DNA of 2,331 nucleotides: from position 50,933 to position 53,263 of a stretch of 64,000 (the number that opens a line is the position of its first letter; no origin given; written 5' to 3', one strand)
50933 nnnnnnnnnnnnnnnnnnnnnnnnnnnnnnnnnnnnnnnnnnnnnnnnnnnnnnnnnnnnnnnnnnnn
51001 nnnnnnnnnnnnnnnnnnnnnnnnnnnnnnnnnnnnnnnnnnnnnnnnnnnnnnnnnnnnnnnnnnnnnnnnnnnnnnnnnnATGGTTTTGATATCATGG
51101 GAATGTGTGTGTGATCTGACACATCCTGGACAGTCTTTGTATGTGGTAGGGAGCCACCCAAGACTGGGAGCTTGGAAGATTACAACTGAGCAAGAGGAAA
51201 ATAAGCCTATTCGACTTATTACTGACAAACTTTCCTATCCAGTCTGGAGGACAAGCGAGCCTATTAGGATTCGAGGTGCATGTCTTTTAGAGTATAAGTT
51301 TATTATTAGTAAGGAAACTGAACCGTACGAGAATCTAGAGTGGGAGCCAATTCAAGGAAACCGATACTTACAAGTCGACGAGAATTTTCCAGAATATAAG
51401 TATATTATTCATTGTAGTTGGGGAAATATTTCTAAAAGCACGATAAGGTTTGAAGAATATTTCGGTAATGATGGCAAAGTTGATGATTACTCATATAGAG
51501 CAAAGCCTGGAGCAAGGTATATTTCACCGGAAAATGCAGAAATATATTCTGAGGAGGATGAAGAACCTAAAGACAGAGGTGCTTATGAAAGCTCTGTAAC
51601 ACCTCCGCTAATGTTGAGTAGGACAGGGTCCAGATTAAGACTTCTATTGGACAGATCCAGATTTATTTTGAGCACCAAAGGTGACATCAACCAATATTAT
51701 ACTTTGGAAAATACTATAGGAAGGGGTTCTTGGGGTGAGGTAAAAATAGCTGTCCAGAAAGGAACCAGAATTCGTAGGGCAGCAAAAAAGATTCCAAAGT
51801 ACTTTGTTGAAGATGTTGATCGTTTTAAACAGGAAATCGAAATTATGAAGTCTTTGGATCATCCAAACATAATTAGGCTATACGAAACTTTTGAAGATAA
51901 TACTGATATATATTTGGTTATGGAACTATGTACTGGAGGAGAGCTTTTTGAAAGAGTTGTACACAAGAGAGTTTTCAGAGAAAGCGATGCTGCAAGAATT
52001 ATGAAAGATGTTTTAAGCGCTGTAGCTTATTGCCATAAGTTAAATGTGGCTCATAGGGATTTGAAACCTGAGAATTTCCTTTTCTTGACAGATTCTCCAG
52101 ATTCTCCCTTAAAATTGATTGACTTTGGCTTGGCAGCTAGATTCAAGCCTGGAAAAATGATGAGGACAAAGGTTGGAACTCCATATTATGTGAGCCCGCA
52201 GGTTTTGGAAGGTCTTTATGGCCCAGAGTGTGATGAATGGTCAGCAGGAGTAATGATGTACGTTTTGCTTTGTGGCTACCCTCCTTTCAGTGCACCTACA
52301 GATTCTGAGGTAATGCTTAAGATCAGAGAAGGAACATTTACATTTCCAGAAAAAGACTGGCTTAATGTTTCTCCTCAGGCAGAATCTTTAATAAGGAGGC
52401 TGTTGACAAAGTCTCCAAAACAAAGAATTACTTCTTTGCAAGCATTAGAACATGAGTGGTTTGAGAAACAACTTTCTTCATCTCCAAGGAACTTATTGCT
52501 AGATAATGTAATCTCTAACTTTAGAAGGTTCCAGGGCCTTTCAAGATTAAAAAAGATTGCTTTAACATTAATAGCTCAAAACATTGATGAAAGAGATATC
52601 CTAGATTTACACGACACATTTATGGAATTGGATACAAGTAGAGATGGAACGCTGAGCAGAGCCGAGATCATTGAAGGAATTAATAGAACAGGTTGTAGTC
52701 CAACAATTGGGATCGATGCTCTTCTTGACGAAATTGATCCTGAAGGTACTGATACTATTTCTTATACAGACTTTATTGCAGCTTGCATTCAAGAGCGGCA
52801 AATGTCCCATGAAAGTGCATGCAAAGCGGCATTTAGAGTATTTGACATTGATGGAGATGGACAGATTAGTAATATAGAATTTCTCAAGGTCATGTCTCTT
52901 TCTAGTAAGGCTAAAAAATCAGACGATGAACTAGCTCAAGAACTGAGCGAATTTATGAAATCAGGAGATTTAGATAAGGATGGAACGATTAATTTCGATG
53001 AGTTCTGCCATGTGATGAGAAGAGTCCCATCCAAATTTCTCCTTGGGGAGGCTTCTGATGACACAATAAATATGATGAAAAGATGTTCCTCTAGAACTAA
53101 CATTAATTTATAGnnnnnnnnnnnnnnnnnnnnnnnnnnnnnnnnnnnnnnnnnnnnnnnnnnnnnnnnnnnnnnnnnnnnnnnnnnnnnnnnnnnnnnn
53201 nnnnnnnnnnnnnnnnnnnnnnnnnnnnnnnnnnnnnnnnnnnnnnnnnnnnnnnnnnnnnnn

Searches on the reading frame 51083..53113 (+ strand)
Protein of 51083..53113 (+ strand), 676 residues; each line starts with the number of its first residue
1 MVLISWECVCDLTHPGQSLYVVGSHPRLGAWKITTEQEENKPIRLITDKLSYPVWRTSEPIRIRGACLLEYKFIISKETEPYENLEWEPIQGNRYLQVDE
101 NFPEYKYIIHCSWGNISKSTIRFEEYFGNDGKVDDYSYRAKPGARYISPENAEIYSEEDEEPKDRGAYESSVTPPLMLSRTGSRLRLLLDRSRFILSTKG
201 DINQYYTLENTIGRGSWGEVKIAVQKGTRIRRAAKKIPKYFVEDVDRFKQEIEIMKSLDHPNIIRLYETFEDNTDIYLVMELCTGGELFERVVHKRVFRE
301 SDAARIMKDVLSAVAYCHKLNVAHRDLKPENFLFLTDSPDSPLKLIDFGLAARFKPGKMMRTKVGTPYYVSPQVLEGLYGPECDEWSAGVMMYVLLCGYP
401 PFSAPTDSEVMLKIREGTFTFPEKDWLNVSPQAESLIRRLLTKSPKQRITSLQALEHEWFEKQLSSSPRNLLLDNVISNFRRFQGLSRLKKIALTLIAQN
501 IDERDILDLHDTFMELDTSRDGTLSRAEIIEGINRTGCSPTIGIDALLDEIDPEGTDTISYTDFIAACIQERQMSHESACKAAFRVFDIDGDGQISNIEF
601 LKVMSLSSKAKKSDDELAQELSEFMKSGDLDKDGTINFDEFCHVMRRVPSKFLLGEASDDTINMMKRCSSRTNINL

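Call 11: find_encoding_contigs(protein=window:51083-53113:+, flank=3000, max_places=10)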
Protein window:51083-53113:+ (676 aa): 23 contigs read that carry it; 3 places shown.
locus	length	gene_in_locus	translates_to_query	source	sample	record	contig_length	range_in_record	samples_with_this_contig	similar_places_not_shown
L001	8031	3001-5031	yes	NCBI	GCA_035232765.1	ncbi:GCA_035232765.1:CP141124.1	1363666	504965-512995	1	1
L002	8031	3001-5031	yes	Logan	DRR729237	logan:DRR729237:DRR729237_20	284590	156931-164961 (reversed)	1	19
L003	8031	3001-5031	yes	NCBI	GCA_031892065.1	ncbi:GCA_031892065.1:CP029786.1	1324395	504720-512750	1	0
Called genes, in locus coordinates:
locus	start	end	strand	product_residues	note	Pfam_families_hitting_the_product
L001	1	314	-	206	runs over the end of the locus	PF04051:TRAPP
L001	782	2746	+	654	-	PF01704:UDPGP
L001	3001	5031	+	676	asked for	PF00686:CBM_20, PF00069:Pkinase, PF07714:PK_Tyr_Ser-Thr, PF13499:EF-hand_7, PF23564:EF-hand_FSTL1 (weak), PF00036:EF-hand_1 (weak), PF13499:EF-hand_7, PF00036:EF-hand_1 (weak), +4 more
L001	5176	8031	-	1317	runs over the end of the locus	PF02463:SMC_N, PF13175:AAA_15, PF13476:AAA_23, PF13555:AAA_29 (weak), PF13304:AAA_21 (weak), PF06470:SMC_hinge, PF13304:AAA_21 (weak)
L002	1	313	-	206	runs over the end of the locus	PF04051:TRAPP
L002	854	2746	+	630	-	PF01704:UDPGP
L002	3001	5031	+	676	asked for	PF00686:CBM_20, PF00069:Pkinase, PF07714:PK_Tyr_Ser-Thr, PF13499:EF-hand_7, PF23564:EF-hand_FSTL1 (weak), PF00036:EF-hand_1 (weak), PF13499:EF-hand_7, PF00036:EF-hand_1 (weak), +4 more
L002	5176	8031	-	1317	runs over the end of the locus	PF02463:SMC_N, PF13476:AAA_23, PF13555:AAA_29 (weak), PF13304:AAA_21 (weak), PF06470:SMC_hinge, PF13304:AAA_21 (weak)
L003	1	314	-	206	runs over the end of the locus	PF04051:TRAPP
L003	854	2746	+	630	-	PF01704:UDPGP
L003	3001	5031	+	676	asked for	PF00686:CBM_20, PF00069:Pkinase, PF07714:PK_Tyr_Ser-Thr, PF13499:EF-hand_7, PF23564:EF-hand_FSTL1 (weak), PF00036:EF-hand_1 (weak), PF13499:EF-hand_7, PF00036:EF-hand_1 (weak), +4 more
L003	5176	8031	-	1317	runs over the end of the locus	PF02463:SMC_N, PF13175:AAA_15, PF13476:AAA_23, PF13555:AAA_29 (weak), PF13304:AAA_21 (weak), PF06470:SMC_hinge, PF13304:AAA_21 (weak)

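Call 12: find_homologous_proteins(query=window:51083-53110:+, max_evalue=1e-50)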
Query window:51083-53110:+ (676 aa): 4733 proteins with E <= 1e-50 among 8000 candidates; the best 120 are listed.
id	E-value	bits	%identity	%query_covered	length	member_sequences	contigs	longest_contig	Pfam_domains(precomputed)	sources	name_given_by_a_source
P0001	0.0e+0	1561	100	100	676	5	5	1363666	PF13405.13,PF07714.24,PF00069.32,PF13499.13,PF13833.13,PF13202.13,PF14658.13,PF23564.2,PF00036.39,PF00686.26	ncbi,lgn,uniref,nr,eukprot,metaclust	ncbi:calcium/calmodulin-dependent protein kinase with a kinase domain and 4 calmodulin like EF hands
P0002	0.0e+0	1539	98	100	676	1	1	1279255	PF13405.13,PF07714.24,PF00069.32,PF13499.13,PF13833.13,PF13202.13,PF14658.13,PF23564.2,PF00036.39,PF00686.26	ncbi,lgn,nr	ncbi:Serine/threonine-protein kinase [Cryptosporidium tyzzeri]|nr:Serine/threonine-protein kinase [C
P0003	0.0e+0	1479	95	100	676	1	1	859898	PF13405.13,PF07714.24,PF00069.32,PF13499.13,PF13833.13,PF13202.13,PF14658.13,PF23564.2,PF00036.39,PF00686.26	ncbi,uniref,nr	ncbi:calcium calmodulin-dependent kinase with a kinase domain and 4 calmodulin like EF hands [Crypto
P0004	0.0e+0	1380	90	99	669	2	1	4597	PF13405.13,PF07714.24,PF00069.32,PF13499.13,PF13833.13,PF13202.13,PF14658.13,PF23564.2,PF00036.39,PF00686.26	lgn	-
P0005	0.0e+0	1375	89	100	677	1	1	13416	PF13405.13,PF07714.24,PF00069.32,PF13499.13,PF13833.13,PF13202.13,PF14658.13,PF23564.2,PF00036.39,PF00686.26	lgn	-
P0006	0.0e+0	1352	88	100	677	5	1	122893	PF13405.13,PF07714.24,PF00069.32,PF13499.13,PF13833.13,PF13202.13,PF14658.13,PF23564.2,PF00036.39,PF00686.26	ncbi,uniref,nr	ncbi:calcium/calmodulin-dependent protein kinase [Cryptosporidium canis]|uniref:non-specific serine/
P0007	0.0e+0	1186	74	100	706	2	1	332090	PF13405.13,PF07714.24,PF00069.32,PF13499.13,PF13833.13,PF13202.13,PF14658.13,PF23564.2,PF10591.16,PF00036.39,PF00686.26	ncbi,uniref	ncbi:calmodulin-domain kinase 2 [Cryptosporidium xiaoi]|uniref:non-specific serine/threonine protein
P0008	0.0e+0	1176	74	100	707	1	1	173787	PF13405.13,PF07714.24,PF00069.32,PF13499.13,PF13833.13,PF13202.13,PF23564.2,PF10591.16,PF00036.39,PF00686.26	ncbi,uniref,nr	ncbi:calmodulin-domain protein kinase 2 [Cryptosporidium ryanae]|uniref:calmodulin-domain protein ki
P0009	0.0e+0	1059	68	100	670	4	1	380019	PF13405.13,PF07714.24,PF00069.32,PF13499.13,PF13833.13,PF13202.13,PF14658.13,PF23564.2,PF00036.39,PF00686.26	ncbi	ncbi:protein kinase domain-containing protein [Cryptosporidium serpentis]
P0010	1.9e-209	715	39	67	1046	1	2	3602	PF13499.13,PF21008.4,PF14658.13,PF00036.39,PF17667.8,PF13405.13,PF06293.21,PF07714.24,PF00069.32,PF12763.14,PF13833.13,PF25825.2,PF14531.13,PF13202.13,PF23564.2,PF10591.16,PF25530.2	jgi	-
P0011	1.7e-194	666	47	100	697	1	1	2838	PF13405.13,PF07714.24,PF00069.32,PF13499.13,PF13833.13,PF13202.13,PF10591.16,PF00036.39,PF00686.26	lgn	-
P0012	1.2e-192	660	47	100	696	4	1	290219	PF13405.13,PF07714.24,PF00069.32,PF13499.13,PF12763.14,PF13833.13,PF13202.13,PF10591.16,PF00036.39,PF00686.26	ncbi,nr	ncbi:calcium-dependent protein kinase 2 [Cyclospora cayetanensis]|nr:calcium-dependent protein kinas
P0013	1.9e-192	659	46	99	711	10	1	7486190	PF13405.13,PF07714.24,PF00069.32,PF13499.13,PF13833.13,PF25825.2,PF13202.13,PF14658.13,PF10591.16,PF00036.39,PF00686.26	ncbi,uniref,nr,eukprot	ncbi:calcium-dependent protein kinase CDPK2 [Toxoplasma gondii ME49]|uniref:non-specific serine/thre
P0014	5.5e-191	654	48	100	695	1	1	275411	PF13405.13,PF07714.24,PF00069.32,PF13499.13,PF12763.14,PF13833.13,PF13202.13,PF10591.16,PF00036.39,PF00686.26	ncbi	ncbi:hypothetical protein Efla_005669 [Eimeria flavescens]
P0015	1.2e-190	653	48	98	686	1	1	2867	PF13405.13,PF07714.24,PF00069.32,PF13499.13,PF12763.14,PF13833.13,PF13202.13,PF10591.16,PF00036.39,PF00686.26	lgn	-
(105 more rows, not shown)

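Call 14: find_encoding_contigs(protein=P0002, flank=1500, max_places=2)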
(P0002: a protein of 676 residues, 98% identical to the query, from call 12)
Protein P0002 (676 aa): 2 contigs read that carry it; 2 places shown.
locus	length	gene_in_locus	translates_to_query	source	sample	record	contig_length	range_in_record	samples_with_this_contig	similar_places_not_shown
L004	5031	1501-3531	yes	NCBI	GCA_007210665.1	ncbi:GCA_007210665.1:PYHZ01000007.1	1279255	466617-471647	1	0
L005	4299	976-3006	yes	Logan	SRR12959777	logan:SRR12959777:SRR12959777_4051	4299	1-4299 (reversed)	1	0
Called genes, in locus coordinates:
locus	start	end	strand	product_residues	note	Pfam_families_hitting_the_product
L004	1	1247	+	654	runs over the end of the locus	PF01704:UDPGP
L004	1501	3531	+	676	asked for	PF00686:CBM_20, PF00069:Pkinase, PF07714:PK_Tyr_Ser-Thr, PF13499:EF-hand_7, PF23564:EF-hand_FSTL1 (weak), PF00036:EF-hand_1 (weak), PF13499:EF-hand_7, PF00036:EF-hand_1 (weak), +4 more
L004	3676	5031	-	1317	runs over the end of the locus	PF02463:SMC_N, PF13476:AAA_23, PF13555:AAA_29 (weak), PF13304:AAA_21 (weak), PF06470:SMC_hinge, PF13304:AAA_21 (weak)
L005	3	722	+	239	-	?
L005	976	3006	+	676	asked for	PF00686:CBM_20, PF00069:Pkinase, PF07714:PK_Tyr_Ser-Thr, PF13499:EF-hand_7, PF23564:EF-hand_FSTL1 (weak), PF00036:EF-hand_1 (weak), PF13499:EF-hand_7, PF00036:EF-hand_1 (weak), +4 more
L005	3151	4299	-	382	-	?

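Call 15: find_encoding_contigs(protein=P0003, flank=1500, max_places=2)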
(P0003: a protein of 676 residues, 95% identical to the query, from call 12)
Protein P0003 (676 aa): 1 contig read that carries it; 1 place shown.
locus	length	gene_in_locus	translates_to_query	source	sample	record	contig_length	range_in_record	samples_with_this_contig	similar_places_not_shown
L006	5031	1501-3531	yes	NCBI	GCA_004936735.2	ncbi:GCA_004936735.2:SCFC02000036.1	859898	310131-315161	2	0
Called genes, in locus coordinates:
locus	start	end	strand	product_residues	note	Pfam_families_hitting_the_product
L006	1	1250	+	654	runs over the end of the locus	PF01704:UDPGP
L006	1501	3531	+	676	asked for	PF00686:CBM_20, PF00069:Pkinase, PF07714:PK_Tyr_Ser-Thr, PF13499:EF-hand_7 (weak), PF23564:EF-hand_FSTL1 (weak), PF00036:EF-hand_1 (weak), PF13202:EF-hand_5 (weak), PF13499:EF-hand_7, +4 more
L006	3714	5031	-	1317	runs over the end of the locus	PF02463:SMC_N, PF13175:AAA_15, PF13476:AAA_23, PF13555:AAA_29 (weak), PF13304:AAA_21 (weak), PF06470:SMC_hinge, PF13304:AAA_21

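Call 16: find_encoding_contigs(protein=P0006, flank=1500, max_places=2)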
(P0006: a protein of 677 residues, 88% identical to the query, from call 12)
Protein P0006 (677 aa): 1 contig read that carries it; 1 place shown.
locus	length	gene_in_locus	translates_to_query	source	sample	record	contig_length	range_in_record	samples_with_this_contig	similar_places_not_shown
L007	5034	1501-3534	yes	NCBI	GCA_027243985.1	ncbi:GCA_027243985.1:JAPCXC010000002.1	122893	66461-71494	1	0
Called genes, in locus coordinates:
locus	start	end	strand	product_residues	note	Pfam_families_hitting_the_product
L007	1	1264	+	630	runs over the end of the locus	PF01704:UDPGP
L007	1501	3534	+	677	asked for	PF00686:CBM_20, PF00069:Pkinase, PF07714:PK_Tyr_Ser-Thr, PF13499:EF-hand_7, PF23564:EF-hand_FSTL1 (weak), PF00036:EF-hand_1 (weak), PF13202:EF-hand_5 (weak), PF13499:EF-hand_7, +4 more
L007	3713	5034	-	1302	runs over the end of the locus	PF02463:SMC_N, PF13175:AAA_15, PF13476:AAA_23, PF13555:AAA_29 (weak), PF13304:AAA_21, PF06470:SMC_hinge, PF13304:AAA_21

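Call 17: find_encoding_contigs(protein=P0004, flank=1500, max_places=2)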
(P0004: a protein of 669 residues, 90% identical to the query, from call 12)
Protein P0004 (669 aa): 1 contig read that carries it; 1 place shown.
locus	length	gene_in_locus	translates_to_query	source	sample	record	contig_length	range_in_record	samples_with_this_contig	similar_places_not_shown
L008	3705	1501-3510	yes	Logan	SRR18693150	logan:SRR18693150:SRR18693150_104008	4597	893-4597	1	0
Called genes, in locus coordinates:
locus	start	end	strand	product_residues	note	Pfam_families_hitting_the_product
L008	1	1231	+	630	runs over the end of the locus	PF01704:UDPGP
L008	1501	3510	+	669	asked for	PF00686:CBM_20, PF00069:Pkinase, PF07714:PK_Tyr_Ser-Thr, PF13499:EF-hand_7 (weak), PF23564:EF-hand_FSTL1 (weak), PF13499:EF-hand_7, PF14658:EF-hand_9 (weak), PF00036:EF-hand_1 (weak), +3 more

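Call 18: find_encoding_contigs(protein=P0005, flank=1500, max_places=2)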
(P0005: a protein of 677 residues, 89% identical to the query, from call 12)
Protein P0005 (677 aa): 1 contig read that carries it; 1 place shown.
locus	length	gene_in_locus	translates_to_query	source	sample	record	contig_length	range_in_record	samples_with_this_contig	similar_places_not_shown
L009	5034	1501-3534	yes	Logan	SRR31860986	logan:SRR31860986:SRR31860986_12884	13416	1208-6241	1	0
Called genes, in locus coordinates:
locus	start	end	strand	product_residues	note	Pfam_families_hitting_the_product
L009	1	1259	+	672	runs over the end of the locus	PF01704:UDPGP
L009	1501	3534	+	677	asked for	PF00686:CBM_20, PF00069:Pkinase, PF07714:PK_Tyr_Ser-Thr, PF13499:EF-hand_7, PF23564:EF-hand_FSTL1 (weak), PF00036:EF-hand_1 (weak), PF13202:EF-hand_5 (weak), PF13499:EF-hand_7, +4 more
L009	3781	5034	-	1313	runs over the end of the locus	PF02463:SMC_N, PF13476:AAA_23, PF13555:AAA_29 (weak), PF13304:AAA_21 (weak), PF06470:SMC_hinge, PF13304:AAA_21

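Call 19: find_encoding_contigs(protein=P0007, flank=1500, max_places=2)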
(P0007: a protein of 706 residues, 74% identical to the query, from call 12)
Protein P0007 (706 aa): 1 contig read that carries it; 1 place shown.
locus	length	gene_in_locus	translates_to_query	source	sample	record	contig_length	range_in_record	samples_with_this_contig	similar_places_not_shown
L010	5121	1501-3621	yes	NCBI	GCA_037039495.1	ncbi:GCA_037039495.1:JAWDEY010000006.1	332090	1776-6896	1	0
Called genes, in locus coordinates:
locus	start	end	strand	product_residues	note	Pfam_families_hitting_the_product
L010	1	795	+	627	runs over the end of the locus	PF01704:UDPGP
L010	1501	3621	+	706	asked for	PF00686:CBM_20, PF00069:Pkinase, PF07714:PK_Tyr_Ser-Thr, PF13499:EF-hand_7, PF00036:EF-hand_1 (weak), PF13499:EF-hand_7, PF14658:EF-hand_9 (weak), PF00036:EF-hand_1 (weak), +5 more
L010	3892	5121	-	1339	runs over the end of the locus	PF02463:SMC_N, PF13555:AAA_29, PF13304:AAA_21 (weak), PF06470:SMC_hinge, PF13304:AAA_21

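Call 20: find_encoding_contigs(protein=P0008, flank=1500, max_places=2)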
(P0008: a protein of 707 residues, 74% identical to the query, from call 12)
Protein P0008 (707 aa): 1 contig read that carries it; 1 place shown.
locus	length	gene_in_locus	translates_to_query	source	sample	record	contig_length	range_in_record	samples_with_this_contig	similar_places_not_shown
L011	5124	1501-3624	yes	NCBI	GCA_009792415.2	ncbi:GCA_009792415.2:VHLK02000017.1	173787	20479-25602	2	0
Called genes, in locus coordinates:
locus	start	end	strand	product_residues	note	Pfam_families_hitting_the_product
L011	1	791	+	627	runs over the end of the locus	PF01704:UDPGP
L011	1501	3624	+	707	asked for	PF00069:Pkinase, PF07714:PK_Tyr_Ser-Thr, PF13499:EF-hand_7 (weak), PF23564:EF-hand_FSTL1 (weak), PF00036:EF-hand_1 (weak), PF13202:EF-hand_5 (weak), PF13405:EF-hand_6 (weak), PF13499:EF-hand_7, +4 more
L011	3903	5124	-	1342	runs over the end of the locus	PF02463:SMC_N, PF13476:AAA_23, PF13555:AAA_29, PF13304:AAA_21 (weak), PF06470:SMC_hinge, PF24161:CCDC39 (weak), PF13304:AAA_21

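Call 21: find_encoding_contigs(protein=P0009, flank=1500, max_places=2)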
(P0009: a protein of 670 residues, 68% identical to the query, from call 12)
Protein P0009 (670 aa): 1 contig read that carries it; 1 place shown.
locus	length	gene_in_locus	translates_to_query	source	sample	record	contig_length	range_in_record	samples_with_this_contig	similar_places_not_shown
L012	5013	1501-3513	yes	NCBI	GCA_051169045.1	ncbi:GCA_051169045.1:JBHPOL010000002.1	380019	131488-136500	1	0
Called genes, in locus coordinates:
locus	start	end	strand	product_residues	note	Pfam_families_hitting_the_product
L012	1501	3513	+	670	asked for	PF00686:CBM_20, PF00069:Pkinase, PF07714:PK_Tyr_Ser-Thr, PF13499:EF-hand_7 (weak), PF13499:EF-hand_7, PF00036:EF-hand_1 (weak), PF13202:EF-hand_5 (weak), PF00036:EF-hand_1 (weak), +4 more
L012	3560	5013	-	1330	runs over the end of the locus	PF02463:SMC_N, PF13476:AAA_23, PF13555:AAA_29 (weak), PF13304:AAA_21 (weak), PF02463:SMC_N, PF06470:SMC_hinge, PF24161:CCDC39 (weak), PF13304:AAA_21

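Call 31: search_solved_structures(query=window:51083-53110:+, max_evalue=1e-100)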
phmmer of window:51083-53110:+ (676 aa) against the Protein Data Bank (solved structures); distinct sequences matched with E-value up to 1e-100: 4.
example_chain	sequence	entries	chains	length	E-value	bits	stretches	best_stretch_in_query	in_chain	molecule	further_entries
2qg5_A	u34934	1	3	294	1.1e-187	628.6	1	194-472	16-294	Calcium/calmodulin-dependent protein kinase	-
3f3z_A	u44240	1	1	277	2.5e-187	627.4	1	197-472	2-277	Calcium/calmodulin-dependent protein kinase with a kinase domain and 4 calmodulin like EF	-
4mvf_A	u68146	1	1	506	1e-120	407.3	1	179-647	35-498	Calcium-dependent protein kinase 2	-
3lij_A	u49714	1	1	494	4.8e-101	342.3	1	192-649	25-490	Calcium/calmodulin dependent protein kinase with a kinase domain and 4 calmodulin like EF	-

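Call 33: list_cluster_members(proteins=[P0006, P0007, P0009, P0001, P0004])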
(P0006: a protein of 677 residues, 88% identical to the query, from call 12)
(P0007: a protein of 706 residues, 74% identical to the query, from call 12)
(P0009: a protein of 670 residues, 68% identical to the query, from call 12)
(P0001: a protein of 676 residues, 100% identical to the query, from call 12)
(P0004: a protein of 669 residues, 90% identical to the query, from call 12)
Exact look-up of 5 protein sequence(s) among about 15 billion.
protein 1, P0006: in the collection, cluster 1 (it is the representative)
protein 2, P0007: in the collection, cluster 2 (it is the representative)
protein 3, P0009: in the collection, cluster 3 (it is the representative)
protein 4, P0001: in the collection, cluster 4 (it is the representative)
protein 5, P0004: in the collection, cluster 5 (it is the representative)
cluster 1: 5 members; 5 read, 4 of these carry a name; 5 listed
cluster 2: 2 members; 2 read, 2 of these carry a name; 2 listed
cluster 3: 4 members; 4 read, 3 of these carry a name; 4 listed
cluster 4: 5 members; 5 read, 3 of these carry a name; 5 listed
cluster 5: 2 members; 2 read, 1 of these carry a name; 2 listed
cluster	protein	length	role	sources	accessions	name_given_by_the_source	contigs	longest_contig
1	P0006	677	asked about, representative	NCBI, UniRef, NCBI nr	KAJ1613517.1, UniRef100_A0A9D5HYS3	calcium/calmodulin-dependent protein kinase [Cryptosporidium canis] | non-specific serine/threonine protein kinase n=1 Tax=Cryptosporidium canis TaxID=195482 ...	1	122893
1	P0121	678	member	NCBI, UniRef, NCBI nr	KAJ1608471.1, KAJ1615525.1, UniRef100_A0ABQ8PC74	calcium/calmodulin-dependent protein kinase [Cryptosporidium canis] | Calcium/calmodulin-dependent protein kinase n=1 Tax=Cryptosporidium canis TaxID=195482 ...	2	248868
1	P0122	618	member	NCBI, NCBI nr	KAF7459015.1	calcium-dependent protein kinase CDPK2 [Cryptosporidium felis]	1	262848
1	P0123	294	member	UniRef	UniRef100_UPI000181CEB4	Calcium/calmodulin-dependent protein kinase n=2 Tax=Cryptosporidium parvum (strain Iowa ...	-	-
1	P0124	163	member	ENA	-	-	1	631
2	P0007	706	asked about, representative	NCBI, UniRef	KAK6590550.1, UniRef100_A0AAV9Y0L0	calmodulin-domain kinase 2 [Cryptosporidium xiaoi] | non-specific serine/threonine protein kinase n=1 Tax=Cryptosporidium xiaoi TaxID=659607 ...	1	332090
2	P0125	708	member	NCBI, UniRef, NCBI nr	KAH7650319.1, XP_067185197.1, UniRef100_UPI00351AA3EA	calmodulin-domain kinase 2 [Cryptosporidium bovis] | calmodulin-domain kinase 2 n=1 Tax=Cryptosporidium bovis TaxID=310047 RepID=UPI00351AA3EA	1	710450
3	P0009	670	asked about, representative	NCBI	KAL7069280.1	protein kinase domain-containing protein [Cryptosporidium serpentis]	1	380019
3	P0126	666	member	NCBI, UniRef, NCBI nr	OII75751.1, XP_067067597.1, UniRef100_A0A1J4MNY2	protein kinase domain-containing protein [Cryptosporidium andersoni] | non-specific serine/threonine protein kinase n=1 Tax=Cryptosporidium andersoni ...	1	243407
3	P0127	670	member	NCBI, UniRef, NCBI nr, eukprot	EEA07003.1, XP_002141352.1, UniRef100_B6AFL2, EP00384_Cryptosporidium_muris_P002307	protein kinase domain-containing protein [Cryptosporidium muris RN66] | non-specific serine/threonine protein kinase n=1 Tax=Cryptosporidium muris (strain RN66) ... | XP_002141352.1 protein kinase domain-containing protein [Cryptosporidium muris RN66]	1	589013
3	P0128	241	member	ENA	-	-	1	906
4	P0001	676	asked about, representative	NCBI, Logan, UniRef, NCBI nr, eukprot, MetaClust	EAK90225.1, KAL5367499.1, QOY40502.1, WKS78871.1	calcium/calmodulin-dependent protein kinase with a kinase domain and 4 calmodulin like EF ... | non-specific serine/threonine protein kinase n=2 Tax=Cryptosporidium parvum TaxID=5807 ... | QOY40502.1 hypothetical protein CPATCC_003360 [Cryptosporidium parvum]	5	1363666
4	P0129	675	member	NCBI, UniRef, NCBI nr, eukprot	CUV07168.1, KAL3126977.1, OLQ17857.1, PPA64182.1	unnamed protein product [Cryptosporidium hominis] | non-specific serine/threonine protein kinase n=1 Tax=Cryptosporidium hominis TaxID=237895 ... | calmodulin-domain protein kinase 2 [Cryptosporidium hominis TU502]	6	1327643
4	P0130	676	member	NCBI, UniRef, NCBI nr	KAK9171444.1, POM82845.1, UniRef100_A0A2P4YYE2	Protein kinase domain protein [Cryptosporidium meleagridis] | non-specific serine/threonine protein kinase n=1 Tax=Cryptosporidium meleagridis ...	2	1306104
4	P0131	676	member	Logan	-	-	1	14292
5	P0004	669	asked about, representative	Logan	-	-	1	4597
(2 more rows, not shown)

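Call 35: find_encoding_contigs(protein=P0127, flank=3000, max_places=1)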
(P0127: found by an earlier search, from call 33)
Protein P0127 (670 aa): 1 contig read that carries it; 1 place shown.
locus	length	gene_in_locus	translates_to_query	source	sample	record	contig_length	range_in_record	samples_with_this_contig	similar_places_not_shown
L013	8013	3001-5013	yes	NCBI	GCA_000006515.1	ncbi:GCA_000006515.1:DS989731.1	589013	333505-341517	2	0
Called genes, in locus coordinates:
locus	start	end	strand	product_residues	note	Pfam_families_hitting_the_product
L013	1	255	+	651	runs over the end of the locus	PF01704:UDPGP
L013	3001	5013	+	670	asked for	PF00686:CBM_20, PF00069:Pkinase, PF07714:PK_Tyr_Ser-Thr, PF23564:EF-hand_FSTL1 (faint), PF13499:EF-hand_7, PF00036:EF-hand_1 (weak), PF13202:EF-hand_5 (weak), PF00036:EF-hand_1 (weak), +3 more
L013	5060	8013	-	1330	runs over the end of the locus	PF02463:SMC_N, PF13476:AAA_23, PF13555:AAA_29 (weak), PF13304:AAA_21 (weak), PF06470:SMC_hinge, PF02463:SMC_N, PF13304:AAA_21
